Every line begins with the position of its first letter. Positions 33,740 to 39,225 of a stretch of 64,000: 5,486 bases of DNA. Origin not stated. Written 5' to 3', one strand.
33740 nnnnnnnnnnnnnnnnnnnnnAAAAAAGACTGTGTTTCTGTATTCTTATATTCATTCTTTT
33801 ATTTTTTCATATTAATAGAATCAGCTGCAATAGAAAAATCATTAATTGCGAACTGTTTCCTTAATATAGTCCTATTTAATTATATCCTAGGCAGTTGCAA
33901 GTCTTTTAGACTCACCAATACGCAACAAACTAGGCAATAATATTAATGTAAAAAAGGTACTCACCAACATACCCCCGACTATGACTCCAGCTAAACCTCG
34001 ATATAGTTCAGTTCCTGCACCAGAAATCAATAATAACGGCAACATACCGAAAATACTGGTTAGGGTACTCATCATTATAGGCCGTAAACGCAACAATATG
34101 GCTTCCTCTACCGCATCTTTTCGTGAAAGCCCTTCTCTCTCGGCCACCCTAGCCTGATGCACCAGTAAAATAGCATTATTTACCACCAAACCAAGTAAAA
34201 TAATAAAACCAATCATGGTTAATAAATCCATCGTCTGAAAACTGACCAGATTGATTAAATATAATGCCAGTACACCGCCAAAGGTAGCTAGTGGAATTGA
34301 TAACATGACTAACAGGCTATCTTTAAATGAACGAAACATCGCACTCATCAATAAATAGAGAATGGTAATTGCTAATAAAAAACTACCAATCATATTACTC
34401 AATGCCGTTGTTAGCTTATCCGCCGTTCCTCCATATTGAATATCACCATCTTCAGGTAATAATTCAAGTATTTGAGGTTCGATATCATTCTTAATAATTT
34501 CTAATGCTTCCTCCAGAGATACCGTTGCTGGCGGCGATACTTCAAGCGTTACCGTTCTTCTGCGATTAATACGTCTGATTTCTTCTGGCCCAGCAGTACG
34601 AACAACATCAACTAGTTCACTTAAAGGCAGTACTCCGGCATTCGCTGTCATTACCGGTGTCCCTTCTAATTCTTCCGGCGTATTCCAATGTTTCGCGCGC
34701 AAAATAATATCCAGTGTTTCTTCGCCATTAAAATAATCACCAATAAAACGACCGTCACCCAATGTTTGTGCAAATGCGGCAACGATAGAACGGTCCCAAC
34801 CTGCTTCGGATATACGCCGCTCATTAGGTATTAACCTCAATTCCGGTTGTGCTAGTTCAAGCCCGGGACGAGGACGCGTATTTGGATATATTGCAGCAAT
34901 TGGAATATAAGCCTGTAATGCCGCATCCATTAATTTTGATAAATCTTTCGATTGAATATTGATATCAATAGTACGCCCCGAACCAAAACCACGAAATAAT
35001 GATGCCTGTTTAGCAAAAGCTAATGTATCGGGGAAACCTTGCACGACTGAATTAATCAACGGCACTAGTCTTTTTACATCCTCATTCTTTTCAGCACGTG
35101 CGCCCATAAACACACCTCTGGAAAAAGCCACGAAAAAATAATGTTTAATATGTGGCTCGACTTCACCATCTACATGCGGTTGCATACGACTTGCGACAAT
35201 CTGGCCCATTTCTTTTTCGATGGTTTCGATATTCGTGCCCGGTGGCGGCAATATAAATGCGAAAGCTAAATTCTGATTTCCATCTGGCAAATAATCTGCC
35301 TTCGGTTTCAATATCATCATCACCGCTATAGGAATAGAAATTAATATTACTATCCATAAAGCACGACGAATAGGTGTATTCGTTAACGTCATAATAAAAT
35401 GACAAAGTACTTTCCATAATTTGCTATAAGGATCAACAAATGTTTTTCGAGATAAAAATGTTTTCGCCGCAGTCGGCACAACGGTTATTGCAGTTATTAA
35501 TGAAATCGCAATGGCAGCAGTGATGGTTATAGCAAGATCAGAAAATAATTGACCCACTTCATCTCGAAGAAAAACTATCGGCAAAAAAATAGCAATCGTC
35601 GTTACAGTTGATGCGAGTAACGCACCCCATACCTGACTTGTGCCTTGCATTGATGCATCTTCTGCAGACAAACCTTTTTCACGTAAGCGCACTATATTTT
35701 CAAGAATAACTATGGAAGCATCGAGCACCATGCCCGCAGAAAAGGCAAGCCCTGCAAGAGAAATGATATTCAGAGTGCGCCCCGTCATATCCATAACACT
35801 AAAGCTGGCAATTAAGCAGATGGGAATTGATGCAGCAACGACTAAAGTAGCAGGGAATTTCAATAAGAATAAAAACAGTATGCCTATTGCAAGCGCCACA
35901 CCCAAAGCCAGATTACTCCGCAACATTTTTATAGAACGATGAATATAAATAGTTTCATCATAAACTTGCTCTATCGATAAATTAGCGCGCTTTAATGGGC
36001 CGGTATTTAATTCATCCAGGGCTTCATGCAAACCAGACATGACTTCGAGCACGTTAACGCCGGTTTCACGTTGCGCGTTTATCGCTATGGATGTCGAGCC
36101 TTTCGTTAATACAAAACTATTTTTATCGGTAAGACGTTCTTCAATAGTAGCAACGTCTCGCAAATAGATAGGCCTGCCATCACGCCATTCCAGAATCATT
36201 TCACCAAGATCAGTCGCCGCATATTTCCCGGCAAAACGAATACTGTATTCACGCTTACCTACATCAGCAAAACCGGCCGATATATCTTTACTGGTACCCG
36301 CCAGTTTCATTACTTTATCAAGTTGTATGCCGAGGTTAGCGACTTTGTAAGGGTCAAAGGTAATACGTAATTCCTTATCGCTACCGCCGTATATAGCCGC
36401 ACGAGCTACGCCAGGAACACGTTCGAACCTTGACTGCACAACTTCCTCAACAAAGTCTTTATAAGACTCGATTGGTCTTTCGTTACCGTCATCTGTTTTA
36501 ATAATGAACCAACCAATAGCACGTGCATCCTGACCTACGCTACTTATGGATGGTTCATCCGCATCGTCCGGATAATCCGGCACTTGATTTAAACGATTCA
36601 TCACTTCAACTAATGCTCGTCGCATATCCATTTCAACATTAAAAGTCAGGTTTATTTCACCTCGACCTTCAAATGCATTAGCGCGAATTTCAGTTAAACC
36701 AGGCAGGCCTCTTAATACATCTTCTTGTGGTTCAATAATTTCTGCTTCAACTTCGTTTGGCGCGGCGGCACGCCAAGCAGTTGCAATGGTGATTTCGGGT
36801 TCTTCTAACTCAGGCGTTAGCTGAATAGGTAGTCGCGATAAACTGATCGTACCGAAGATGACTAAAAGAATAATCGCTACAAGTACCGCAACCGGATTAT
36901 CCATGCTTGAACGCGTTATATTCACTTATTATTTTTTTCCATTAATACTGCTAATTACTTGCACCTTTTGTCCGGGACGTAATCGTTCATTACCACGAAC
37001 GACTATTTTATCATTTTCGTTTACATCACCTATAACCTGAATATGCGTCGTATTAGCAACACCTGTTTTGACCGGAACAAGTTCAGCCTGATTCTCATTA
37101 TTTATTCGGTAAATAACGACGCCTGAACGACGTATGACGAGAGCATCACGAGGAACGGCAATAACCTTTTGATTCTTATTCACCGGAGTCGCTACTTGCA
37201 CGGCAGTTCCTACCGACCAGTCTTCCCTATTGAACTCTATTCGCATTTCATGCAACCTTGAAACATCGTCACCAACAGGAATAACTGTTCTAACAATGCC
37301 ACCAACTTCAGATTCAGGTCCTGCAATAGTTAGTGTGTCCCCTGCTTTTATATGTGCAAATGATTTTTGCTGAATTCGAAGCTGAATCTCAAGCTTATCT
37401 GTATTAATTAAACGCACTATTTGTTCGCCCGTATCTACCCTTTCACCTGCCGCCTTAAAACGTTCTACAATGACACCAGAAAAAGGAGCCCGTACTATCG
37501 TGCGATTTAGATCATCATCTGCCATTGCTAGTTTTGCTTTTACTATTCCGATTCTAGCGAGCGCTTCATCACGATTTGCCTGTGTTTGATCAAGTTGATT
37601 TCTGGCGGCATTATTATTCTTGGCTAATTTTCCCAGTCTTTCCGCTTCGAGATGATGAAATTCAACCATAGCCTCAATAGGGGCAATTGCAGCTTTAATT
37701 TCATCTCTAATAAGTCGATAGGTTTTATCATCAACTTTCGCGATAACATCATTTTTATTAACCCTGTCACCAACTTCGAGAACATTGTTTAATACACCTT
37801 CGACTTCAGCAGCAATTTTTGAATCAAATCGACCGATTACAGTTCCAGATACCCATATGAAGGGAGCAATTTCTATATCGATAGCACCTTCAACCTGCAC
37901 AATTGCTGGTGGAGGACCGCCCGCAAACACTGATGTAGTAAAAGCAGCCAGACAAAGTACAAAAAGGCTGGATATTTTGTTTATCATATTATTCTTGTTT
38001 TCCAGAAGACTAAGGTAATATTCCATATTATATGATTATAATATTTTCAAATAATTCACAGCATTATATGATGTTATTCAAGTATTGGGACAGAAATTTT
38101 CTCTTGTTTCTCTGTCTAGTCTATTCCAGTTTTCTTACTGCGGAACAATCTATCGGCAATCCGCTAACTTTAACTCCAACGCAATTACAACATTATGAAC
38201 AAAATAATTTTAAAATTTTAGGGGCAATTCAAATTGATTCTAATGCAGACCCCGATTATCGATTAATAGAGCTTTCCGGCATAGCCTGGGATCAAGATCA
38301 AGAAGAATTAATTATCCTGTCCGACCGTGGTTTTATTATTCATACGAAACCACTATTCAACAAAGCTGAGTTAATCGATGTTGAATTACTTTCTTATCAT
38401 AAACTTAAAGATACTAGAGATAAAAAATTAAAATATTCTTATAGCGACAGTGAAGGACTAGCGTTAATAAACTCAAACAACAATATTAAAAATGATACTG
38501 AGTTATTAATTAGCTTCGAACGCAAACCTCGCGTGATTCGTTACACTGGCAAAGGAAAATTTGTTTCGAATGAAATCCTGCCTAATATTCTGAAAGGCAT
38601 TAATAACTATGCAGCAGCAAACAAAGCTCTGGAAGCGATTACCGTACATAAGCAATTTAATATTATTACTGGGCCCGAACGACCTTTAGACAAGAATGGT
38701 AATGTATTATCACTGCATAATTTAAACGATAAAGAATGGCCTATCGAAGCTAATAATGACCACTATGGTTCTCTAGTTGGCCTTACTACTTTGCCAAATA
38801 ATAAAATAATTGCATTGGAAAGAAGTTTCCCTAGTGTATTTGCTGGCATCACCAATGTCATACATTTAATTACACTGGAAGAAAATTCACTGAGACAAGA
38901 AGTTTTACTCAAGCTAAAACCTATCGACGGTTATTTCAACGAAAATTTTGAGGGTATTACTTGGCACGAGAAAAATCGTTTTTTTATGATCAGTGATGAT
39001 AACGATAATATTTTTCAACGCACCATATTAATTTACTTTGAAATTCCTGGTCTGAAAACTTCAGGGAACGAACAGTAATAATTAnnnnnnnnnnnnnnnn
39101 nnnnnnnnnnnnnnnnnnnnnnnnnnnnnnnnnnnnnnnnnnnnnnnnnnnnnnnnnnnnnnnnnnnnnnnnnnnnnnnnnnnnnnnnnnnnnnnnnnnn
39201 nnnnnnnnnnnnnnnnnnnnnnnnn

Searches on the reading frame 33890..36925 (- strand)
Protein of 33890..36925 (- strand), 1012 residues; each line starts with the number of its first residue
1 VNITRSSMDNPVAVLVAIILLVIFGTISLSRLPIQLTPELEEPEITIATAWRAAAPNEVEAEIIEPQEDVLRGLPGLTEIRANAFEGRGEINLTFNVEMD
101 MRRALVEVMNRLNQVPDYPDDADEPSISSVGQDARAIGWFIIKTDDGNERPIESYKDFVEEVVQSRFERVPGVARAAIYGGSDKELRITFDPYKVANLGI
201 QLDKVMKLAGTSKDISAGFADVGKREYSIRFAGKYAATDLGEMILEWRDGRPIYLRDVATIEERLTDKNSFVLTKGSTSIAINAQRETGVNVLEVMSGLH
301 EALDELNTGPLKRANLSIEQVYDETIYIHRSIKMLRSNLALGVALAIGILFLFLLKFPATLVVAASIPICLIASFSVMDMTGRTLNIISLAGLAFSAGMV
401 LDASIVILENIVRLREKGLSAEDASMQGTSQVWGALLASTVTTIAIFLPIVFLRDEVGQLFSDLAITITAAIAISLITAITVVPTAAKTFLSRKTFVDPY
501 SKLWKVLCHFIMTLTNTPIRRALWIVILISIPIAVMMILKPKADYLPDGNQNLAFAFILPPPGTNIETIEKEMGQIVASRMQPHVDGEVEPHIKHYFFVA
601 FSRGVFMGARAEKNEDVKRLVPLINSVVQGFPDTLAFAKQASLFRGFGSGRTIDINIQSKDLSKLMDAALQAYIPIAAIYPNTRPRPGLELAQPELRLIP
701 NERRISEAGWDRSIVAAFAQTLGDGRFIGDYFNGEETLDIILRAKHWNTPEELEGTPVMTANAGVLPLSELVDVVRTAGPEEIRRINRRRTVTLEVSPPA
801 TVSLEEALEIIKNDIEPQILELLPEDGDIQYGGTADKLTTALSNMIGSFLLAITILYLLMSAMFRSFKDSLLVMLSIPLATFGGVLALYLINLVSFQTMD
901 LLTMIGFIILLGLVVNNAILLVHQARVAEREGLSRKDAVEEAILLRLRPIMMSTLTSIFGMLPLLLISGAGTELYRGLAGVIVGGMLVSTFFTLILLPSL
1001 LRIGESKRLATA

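Call 73: search_protein_families(library=pfam, proteins=[window:33890-36925:-], max_evalue=0.0001)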
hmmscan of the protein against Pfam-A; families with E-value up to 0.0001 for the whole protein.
window:33890-36925:- (1012 aa): 2 families
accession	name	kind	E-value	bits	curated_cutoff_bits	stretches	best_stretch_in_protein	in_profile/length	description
PF00873.25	ACR_tran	-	2.5e-182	608.6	28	1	5-1001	3-1017/1021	AcrB/AcrD/AcrF family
PF03176.21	MMPL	-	1.6e-07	31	20.5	1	849-1003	149-301/333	MMPL family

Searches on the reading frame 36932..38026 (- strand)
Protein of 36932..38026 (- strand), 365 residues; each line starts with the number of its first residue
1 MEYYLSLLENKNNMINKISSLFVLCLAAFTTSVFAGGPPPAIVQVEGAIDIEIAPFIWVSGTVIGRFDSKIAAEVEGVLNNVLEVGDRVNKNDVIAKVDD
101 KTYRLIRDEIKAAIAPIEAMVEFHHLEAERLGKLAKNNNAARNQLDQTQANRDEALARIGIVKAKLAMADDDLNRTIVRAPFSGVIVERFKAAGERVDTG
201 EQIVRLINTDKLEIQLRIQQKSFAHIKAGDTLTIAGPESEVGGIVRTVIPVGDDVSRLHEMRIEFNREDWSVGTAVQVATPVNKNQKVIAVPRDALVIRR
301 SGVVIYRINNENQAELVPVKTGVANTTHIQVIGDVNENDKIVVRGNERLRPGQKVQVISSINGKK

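Call 74: search_protein_families(library=pfam, proteins=[window:36932-38026:-], max_evalue=0.0001)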
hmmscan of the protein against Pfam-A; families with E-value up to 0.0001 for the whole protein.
window:36932-38026:- (365 aa): 3 families
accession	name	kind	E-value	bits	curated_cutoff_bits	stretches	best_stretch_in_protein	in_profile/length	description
PF13437.12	HlyD_3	-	1e-10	42.7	22.2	1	178-268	2-96/106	HlyD family secretion protein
PF16576.10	HlyD_D23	-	1.4e-10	41.2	30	1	69-267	20-203/214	Barrel-sandwich domain of CusB or HlyD membrane-fusion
PF12700.13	HlyD_2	-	4.6e-08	32.7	25.1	0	193-329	248-382/416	HlyD family secretion protein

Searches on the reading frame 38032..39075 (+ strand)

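Call 74: search_protein_families(library=pfam, proteins=[window:38032-39075:+], max_evalue=0.0001)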
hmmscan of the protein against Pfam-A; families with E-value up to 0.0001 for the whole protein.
window:38032-39075:+ (348 aa): 1 family
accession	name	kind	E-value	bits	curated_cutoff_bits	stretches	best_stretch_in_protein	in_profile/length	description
PF13449.12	Phytase-like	-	6.4e-26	92.3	27.6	1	80-324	5-283/284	Esterase-like activity of phytase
